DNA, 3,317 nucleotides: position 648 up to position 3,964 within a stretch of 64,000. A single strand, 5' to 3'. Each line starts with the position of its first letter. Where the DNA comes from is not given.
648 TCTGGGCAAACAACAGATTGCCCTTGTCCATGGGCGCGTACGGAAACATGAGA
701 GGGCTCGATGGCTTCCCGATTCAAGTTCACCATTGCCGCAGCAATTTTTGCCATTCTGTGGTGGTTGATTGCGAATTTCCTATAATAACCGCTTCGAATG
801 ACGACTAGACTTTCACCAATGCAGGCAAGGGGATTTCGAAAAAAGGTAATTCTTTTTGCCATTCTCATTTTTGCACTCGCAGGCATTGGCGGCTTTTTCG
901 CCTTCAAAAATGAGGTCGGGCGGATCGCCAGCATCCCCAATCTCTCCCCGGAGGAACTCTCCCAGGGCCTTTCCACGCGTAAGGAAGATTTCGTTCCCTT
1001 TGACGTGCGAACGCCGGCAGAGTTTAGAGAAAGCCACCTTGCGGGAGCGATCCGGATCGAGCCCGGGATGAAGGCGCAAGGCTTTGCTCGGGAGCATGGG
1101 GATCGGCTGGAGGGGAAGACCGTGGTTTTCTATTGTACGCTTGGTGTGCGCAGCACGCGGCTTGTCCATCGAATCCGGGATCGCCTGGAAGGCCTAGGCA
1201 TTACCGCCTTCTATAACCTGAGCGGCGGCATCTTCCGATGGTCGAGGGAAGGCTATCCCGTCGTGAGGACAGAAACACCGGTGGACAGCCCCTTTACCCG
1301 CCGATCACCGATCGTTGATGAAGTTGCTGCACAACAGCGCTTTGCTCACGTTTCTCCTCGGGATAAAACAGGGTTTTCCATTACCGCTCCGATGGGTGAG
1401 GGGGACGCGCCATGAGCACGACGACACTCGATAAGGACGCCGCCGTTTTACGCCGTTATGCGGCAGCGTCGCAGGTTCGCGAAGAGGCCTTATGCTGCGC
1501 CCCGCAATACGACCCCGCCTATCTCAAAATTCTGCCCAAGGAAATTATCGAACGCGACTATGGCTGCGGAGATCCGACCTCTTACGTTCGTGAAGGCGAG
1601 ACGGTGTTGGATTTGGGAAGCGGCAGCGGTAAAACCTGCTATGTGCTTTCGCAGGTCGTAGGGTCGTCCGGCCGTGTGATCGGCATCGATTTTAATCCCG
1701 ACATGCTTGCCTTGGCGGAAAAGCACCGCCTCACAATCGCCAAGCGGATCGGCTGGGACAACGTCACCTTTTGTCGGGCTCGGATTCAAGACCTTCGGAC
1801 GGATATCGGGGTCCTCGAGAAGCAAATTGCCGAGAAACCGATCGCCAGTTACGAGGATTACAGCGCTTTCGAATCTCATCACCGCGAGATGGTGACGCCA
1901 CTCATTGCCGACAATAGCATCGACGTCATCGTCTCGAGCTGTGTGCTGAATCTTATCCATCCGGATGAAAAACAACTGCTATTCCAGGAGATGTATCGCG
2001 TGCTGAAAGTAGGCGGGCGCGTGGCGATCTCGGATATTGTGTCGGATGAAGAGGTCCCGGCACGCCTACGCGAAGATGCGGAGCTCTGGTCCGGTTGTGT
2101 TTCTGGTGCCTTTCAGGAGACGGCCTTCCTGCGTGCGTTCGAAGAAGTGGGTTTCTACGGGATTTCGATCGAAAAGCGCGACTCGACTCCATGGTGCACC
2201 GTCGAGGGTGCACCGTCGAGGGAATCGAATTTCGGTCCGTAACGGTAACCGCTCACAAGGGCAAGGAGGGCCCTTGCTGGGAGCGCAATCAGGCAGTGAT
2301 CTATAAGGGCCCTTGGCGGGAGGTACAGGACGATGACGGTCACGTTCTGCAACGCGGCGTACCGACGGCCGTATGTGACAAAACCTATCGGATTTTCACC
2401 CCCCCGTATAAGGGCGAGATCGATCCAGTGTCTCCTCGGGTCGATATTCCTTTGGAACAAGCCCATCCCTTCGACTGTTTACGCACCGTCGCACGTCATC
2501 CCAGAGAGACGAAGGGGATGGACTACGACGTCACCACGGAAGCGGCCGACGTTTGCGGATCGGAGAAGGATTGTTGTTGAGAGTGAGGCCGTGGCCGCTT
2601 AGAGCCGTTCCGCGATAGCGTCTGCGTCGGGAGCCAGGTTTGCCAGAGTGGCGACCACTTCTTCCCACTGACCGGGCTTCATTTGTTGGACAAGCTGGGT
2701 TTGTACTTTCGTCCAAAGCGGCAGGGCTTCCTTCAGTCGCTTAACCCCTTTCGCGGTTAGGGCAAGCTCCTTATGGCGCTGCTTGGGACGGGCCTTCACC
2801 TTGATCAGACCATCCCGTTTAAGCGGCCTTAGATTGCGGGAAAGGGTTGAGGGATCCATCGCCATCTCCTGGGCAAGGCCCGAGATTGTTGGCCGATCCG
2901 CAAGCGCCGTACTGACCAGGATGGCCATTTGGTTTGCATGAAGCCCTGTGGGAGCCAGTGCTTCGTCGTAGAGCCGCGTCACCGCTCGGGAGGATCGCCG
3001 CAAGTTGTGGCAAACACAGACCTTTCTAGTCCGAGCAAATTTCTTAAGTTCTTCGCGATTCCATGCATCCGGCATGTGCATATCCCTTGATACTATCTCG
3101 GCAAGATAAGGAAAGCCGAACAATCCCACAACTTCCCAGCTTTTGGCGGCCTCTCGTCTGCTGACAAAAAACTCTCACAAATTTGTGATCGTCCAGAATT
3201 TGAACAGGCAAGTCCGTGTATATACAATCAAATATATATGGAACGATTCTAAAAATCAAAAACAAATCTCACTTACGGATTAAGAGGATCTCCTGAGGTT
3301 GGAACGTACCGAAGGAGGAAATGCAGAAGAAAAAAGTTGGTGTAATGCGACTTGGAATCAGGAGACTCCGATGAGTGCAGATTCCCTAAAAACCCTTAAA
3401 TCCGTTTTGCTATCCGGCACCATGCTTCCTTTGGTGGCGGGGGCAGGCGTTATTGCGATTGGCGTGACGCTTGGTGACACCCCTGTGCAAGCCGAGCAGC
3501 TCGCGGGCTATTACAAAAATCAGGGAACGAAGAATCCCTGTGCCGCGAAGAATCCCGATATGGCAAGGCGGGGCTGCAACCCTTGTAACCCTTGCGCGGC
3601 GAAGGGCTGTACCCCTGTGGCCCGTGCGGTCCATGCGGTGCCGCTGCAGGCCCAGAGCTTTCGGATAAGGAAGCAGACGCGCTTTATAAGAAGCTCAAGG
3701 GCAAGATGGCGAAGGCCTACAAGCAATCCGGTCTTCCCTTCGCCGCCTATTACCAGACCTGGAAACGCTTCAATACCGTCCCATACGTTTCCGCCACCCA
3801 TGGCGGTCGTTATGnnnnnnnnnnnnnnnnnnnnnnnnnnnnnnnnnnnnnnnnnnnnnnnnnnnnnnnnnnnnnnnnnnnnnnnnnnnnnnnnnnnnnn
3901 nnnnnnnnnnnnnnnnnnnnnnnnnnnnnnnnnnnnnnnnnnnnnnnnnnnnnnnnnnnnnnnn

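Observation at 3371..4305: Cytochrome P460-family protein carrying two metallothionein-like Cys-rich NPC/AAK repeat modules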

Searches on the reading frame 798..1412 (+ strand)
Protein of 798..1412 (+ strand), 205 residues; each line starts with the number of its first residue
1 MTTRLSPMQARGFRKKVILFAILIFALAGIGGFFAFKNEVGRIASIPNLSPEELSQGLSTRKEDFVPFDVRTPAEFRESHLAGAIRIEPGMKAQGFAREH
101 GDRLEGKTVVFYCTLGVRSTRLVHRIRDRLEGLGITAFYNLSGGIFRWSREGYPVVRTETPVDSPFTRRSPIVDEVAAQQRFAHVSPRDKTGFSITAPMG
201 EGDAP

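Call 5: search_protein_families(library=pfam, proteins=[window:798-1412:+], max_evalue=0.1)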
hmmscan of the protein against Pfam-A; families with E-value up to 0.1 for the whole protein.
window:798-1412:+ (205 aa): 1 family
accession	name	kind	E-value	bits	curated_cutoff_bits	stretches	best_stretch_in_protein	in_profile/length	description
PF00581.25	Rhodanese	-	5.5e-14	52.9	22.2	1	50-150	1-101/102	Rhodanese-like domain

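Call 37: search_protein_families(library=ncbifam, proteins=[window:798-1412:+], max_evalue=0.01)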
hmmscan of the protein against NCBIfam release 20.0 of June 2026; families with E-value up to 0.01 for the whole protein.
window:798-1412:+ (205 aa): 10 families
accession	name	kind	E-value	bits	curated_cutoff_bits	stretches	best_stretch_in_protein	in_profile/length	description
NF045521.1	rhoda_near_glyco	subfamily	9.4e-16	57.9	145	1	45-159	16-119/144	rhodanese homology domain-containing protein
NF006444.0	PRK08762.1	equivalog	3.1e-09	36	449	1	44-163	12-122/387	molybdopterin-synthase adenylyltransferase MoeB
NF005646.0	PRK07411.1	equivalog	3.4e-09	36.3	633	1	38-156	273-387/390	molybdopterin-synthase adenylyltransferase MoeB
NF041203.1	rhodanese_LYCAU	equivalog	1.5e-08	34.4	115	1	41-155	15-123/126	rhodanese-related (seleno)protein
NF001133.1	PRK00142.1-1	equivalog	9.8e-06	25.3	170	1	49-150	108-205/229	oxygen-dependent tRNA uridine(34) hydroxylase TrhO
NF005902.0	PRK07878.1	equivalog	1.7e-05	23.9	647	1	42-150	282-383/392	adenylyltransferase/sulfurtransferase MoeZ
NF003703.0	PRK05320.1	equivalog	5e-05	23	331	1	54-148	121-213/280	sulfurtransferase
NF045694.1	seleno_TsoB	exception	8.1e-05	20.9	805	1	50-161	47-162/572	rhodanese/DsbD fusion-like selenoprotein TsoB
NF033833.0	rhodan_ChrE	equivalog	0.0016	18.4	120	1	49-158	5-107/108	rhodanese family chromate resistance protein ChrE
NF008750.0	PRK11784.1-2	equivalog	0.0043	16.2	241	0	61-87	12-38/346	tRNA 2-selenouridine(34) synthase MnmH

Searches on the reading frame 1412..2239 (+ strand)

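Call 5: search_protein_families(library=pfam, proteins=[window:1412-2239:+], max_evalue=0.1)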
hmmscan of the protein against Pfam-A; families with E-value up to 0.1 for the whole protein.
window:1412-2239:+ (276 aa): 17 families
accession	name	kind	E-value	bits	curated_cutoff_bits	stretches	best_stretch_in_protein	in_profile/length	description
PF13847.12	Methyltransf_31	-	1.4e-28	99.8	27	1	61-245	3-143/145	Methyltransferase domain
PF13649.12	Methyltransf_25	-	4.7e-16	59.7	27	2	65-129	1-59/97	Methyltransferase domain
PF08241.18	Methyltransf_11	-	1.8e-14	54.6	21.2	2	165-206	56-95/95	Methyltransferase domain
PF01209.24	Ubie_methyltran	-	2.3e-13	50.5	20.1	2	58-129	44-111/233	ubiE/COQ5 methyltransferase family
PF13489.12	Methyltransf_23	-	1.3e-09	38.4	27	1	60-251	21-162/164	Methyltransferase domain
PF08242.18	Methyltransf_12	-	3.8e-09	37.6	30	1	66-204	1-98/98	Methyltransferase domain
PF01135.25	PCMT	-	2e-07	31.4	20.3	1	59-105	71-117/210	Protein-L-isoaspartate(D-aspartate) O-methyltransferase (PCMT)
PF01728.25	FtsJ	-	3.5e-05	24.3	24.1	1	58-105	18-61/181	FtsJ-like methyltransferase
PF01269.23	Fibrillarin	-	8.4e-05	22.3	27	1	58-98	68-108/227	Fibrillarin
PF24675.1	NpmA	-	0.00018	21.3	60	1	62-132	24-93/214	16S rRNA (adenine(1408)-N(1))-methyltransferase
PF05148.21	Methyltransf_8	-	0.00046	20.6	27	1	162-211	115-161/219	Hypothetical methyltransferase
PF03848.20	TehB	-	0.00065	19.6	20.4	1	165-247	91-173/193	Tellurite resistance protein TehB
PF20922.3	Anamorsin_N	-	0.0011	19.1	27.1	1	166-227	48-109/163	Anamorsin, N-terminal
PF06325.19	PrmA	-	0.014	15.3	22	0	57-96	157-194/296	Ribosomal protein L11 methyltransferase (PrmA)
PF02475.24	TRM5-TYW2_MTfase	-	0.024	15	28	1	58-102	33-76/164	TRM5/TYW2 methyltransferase domain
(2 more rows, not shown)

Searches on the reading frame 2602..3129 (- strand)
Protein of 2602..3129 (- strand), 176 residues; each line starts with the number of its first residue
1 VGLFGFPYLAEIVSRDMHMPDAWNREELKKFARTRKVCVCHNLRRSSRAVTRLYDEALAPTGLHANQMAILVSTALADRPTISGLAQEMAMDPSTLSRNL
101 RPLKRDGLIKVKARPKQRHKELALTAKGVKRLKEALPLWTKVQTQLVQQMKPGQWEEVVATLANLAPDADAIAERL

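Call 5: search_protein_families(library=pfam, proteins=[window:2602-3129:-], max_evalue=0.1)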
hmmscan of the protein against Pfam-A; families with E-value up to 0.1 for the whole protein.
window:2602-3129:- (176 aa): 13 families
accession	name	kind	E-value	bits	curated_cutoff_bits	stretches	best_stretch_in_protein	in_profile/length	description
PF12802.13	MarR_2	-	3.3e-05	24.4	27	1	62-117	2-58/61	MarR family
PF12840.13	HTH_20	-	4e-05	23.9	27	1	75-111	12-50/51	Helix-turn-helix domain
PF01047.28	MarR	-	0.0001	22.5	24.6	1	65-116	3-54/59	MarR family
PF01022.26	HTH_5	-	0.00087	19.6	22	1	81-110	17-46/47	Bacterial regulatory protein, arsR family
PF13412.12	HTH_24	-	0.0015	18.5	21.9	1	79-110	17-48/48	Winged helix-turn-helix DNA-binding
PF13545.12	HTH_Crp_2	-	0.0025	18.2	27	1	84-112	27-55/70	Crp-like helix-turn-helix domain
PF01325.25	Fe_dep_repress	-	0.0047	17.5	26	1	83-112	26-55/60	Iron dependent repressor, N-terminal DNA binding domain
PF02082.26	Rrf2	-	0.046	14.3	30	1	74-112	13-56/132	Iron-dependent Transcriptional regulator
PF13463.12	HTH_27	-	0.047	14.4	22.2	0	78-128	17-68/68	Winged helix DNA-binding domain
PF00392.27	GntR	-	0.087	12.9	27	0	80-113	25-58/64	Bacterial regulatory proteins, gntR family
PF01638.23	HxlR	-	0.089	13.1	20.8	0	87-136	26-76/91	HxlR-like helix-turn-helix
PF13601.12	HTH_34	-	0.097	13.3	27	0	68-134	6-71/80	Winged helix DNA-binding domain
PF03551.20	PadR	-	0.097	13.1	27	0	88-134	26-75/75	Transcriptional regulator PadR-like family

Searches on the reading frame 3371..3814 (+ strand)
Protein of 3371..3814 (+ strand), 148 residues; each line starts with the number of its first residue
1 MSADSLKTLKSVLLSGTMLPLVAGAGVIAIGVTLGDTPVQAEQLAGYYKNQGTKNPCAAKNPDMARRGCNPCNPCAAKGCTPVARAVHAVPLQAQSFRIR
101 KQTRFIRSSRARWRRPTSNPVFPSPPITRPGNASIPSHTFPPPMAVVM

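Call 5: search_protein_families(library=pfam, proteins=[window:3371-3814:+], max_evalue=0.1)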
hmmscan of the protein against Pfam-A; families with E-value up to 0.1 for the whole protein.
window:3371-3814:+ (148 aa): 0 families
